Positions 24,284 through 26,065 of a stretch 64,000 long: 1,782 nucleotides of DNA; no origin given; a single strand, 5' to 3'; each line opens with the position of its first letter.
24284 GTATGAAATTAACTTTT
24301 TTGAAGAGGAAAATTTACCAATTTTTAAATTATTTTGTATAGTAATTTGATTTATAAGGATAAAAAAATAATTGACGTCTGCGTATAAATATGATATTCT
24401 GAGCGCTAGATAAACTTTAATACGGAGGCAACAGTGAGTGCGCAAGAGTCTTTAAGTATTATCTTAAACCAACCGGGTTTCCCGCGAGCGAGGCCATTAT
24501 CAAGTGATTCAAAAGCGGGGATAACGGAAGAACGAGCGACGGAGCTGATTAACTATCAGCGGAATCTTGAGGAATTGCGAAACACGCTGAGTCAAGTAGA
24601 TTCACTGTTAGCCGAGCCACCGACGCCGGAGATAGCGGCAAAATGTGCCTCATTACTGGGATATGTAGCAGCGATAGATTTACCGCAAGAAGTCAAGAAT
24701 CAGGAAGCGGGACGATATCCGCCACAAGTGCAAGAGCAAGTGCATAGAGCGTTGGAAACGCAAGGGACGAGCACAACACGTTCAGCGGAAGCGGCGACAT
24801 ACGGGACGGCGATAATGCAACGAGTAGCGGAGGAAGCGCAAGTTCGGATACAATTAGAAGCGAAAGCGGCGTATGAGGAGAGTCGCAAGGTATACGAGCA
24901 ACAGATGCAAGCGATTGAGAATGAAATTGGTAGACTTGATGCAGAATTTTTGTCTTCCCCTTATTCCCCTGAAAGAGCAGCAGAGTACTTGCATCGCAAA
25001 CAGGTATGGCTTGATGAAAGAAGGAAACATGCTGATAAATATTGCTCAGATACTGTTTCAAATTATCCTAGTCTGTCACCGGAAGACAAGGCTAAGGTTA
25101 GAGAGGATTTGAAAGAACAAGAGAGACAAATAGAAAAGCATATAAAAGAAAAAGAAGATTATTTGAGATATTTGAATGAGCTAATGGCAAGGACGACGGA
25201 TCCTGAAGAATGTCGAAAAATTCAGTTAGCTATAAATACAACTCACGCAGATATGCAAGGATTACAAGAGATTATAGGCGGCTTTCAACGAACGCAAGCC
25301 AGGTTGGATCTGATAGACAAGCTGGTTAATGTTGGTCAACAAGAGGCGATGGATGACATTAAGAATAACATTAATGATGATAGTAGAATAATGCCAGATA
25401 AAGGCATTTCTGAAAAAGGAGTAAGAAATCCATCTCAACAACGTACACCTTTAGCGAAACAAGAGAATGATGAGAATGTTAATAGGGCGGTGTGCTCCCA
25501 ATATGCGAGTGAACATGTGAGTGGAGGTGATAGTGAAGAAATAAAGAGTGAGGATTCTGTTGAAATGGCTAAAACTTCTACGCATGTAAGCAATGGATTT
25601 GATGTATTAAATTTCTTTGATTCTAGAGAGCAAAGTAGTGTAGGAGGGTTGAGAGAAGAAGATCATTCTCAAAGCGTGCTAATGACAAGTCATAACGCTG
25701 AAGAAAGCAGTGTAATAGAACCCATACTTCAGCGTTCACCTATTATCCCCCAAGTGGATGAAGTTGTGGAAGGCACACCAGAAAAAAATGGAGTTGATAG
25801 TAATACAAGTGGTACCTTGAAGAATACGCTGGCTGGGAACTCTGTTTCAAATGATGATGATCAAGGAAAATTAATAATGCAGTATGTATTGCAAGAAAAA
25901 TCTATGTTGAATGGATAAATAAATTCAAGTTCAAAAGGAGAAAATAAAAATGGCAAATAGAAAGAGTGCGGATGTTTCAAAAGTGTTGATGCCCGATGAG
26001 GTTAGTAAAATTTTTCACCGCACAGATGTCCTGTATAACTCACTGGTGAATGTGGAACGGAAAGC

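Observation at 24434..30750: AT-rich block of signal-peptide-less candidate secreted effectors, including a paralogous pair with a near-identical Glu-rich C-terminal 56 aa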

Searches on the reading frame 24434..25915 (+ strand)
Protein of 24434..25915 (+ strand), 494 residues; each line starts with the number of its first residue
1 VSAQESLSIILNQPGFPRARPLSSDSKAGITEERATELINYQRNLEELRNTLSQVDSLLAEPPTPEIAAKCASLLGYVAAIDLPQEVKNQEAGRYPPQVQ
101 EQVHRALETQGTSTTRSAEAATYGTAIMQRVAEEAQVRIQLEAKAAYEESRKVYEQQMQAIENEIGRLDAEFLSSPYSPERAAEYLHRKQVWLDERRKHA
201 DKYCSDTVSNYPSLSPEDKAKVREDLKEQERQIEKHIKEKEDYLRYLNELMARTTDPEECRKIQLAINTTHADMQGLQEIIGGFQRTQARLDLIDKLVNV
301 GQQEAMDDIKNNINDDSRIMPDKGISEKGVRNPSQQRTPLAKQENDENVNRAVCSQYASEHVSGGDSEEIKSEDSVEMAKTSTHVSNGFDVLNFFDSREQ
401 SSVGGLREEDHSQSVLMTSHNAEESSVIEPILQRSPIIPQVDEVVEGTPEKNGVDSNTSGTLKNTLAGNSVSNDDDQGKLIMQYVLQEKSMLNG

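Call 5: search_protein_families(library=pfam, proteins=[window:24434-25915:+], max_evalue=1)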
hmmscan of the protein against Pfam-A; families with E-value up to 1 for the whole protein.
window:24434-25915:+ (494 aa): 3 families
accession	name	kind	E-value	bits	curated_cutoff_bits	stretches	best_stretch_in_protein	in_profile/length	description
PF07028.16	DUF1319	-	0.011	16.4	28.1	1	121-174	17-68/109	Protein of unknown function (DUF1319)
PF00833.23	Ribosomal_S17e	-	0.084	13.2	22.8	1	117-170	47-100/122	Ribosomal S17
PF22813.1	TcaA_2nd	-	0.13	13.1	26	0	216-249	14-47/103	TcaA protein second domain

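Call 26: search_protein_families(library=phrogs, proteins=[window:24434-25915:+], max_evalue=0.1)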
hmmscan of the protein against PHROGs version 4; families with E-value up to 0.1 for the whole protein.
window:24434-25915:+ (494 aa): 1 family
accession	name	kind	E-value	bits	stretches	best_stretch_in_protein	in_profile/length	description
phrog_18076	-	other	0.094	14.1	0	217-267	49-97/106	hol-like chemotaxis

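Call 27: search_protein_families(library=padloc, proteins=[window:24434-25915:+], max_evalue=0.1)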
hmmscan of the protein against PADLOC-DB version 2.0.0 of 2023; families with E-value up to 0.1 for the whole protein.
window:24434-25915:+ (494 aa): 1 family
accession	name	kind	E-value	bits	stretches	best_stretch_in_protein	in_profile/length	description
PDLC00658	ZorG3|ZorG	-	0.00065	17.7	1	47-168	20-140/260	DUF3348 domain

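Call 40: find_homologous_proteins(query=window:24434-25915:+, max_evalue=0.001)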
Query window:24434-25915:+ (494 aa): 14 proteins with E <= 0.001 among 8000 candidates.
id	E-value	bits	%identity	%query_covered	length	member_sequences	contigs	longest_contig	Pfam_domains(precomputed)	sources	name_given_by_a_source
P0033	2.3e-297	1004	96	100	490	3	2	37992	-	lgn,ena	-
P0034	1.4e-103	365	68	56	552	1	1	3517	-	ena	-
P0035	1.8e-97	345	70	52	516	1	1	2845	-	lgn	-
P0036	2.0e-97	345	65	57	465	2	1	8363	-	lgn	-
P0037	7.4e-97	343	46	89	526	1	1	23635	-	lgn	-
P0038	1.3e-94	336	72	49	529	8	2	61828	-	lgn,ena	-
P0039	1.4e-94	336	46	89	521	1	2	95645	-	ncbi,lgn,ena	-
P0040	1.1e-92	330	58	67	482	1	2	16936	-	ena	-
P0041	2.8e-91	325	69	49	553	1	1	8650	-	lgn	-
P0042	6.0e-91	324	68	49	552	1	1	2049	-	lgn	-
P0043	9.1e-91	323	58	67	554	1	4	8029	-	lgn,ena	-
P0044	1.3e-51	194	40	65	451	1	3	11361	-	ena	-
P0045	7.3e-45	172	42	57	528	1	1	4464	-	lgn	-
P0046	2.7e-43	167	44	50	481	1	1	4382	-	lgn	-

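Call 71: search_solved_structures(query=A4, max_evalue=10)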
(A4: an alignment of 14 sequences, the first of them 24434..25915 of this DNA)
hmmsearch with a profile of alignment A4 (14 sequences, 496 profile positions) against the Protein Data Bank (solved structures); distinct sequences matched with E-value up to 10: 29.
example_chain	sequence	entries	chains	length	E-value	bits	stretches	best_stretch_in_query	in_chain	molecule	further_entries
6dkm_B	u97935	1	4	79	0.033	16.6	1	152-198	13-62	DHD131_B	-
6zff_A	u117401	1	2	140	0.087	15.2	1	205-279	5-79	DNA double-strand break repair Rad50 ATPase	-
4afl_A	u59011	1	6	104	0.14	14.5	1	166-235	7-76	INHIBITOR OF GROWTH PROTEIN 4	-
5me8_A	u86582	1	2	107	0.17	14.3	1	163-244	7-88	Inhibitor of growth protein 5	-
5mi0_A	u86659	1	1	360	1.1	11.5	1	202-339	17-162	Reticulocyte binding-like protein 5,Reticulocyte binding protein 5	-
5m6u_B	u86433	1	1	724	1.3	11.3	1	171-306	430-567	Phosphatidylinositol 3-kinase regulatory subunit alpha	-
4l8i_A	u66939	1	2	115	1.6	11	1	154-223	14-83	RSV epitope scaffold FFL_005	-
5ubt_B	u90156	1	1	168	1.9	10.8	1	179-301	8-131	Phosphatidylinositol 3-kinase regulatory subunit alpha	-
6ocu_B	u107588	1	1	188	2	10.7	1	179-301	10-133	Phosphatidylinositol 3-kinase regulatory subunit alpha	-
6xxv_C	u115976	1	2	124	2.1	10.6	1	148-238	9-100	S2_1.2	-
6g6w_B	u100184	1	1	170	2.1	10.6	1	179-301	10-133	Phosphatidylinositol 3-kinase regulatory subunit alpha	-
3hhm_B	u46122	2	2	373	2.2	10.6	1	171-307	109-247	niSH2 p85alpha | Phosphatidylinositol 3-kinase regulatory subunit alpha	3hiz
5dxh_B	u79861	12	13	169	2.3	10.5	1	179-301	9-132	Phosphatidylinositol 3-kinase regulatory subunit alpha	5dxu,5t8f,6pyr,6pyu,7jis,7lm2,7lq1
5vlr_B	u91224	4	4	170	2.3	10.5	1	179-301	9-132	Phosphatidylinositol 3-kinase regulatory subunit alpha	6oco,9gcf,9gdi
9l3r_B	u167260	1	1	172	2.4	10.5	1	179-301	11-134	Phosphatidylinositol 3-kinase regulatory subunit alpha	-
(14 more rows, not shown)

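Call 72: search_protein_families(library=ncbifam, proteins=[window:24434-25915:+], max_evalue=0.1)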
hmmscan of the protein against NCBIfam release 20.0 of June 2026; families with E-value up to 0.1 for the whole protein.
window:24434-25915:+ (494 aa): 0 families
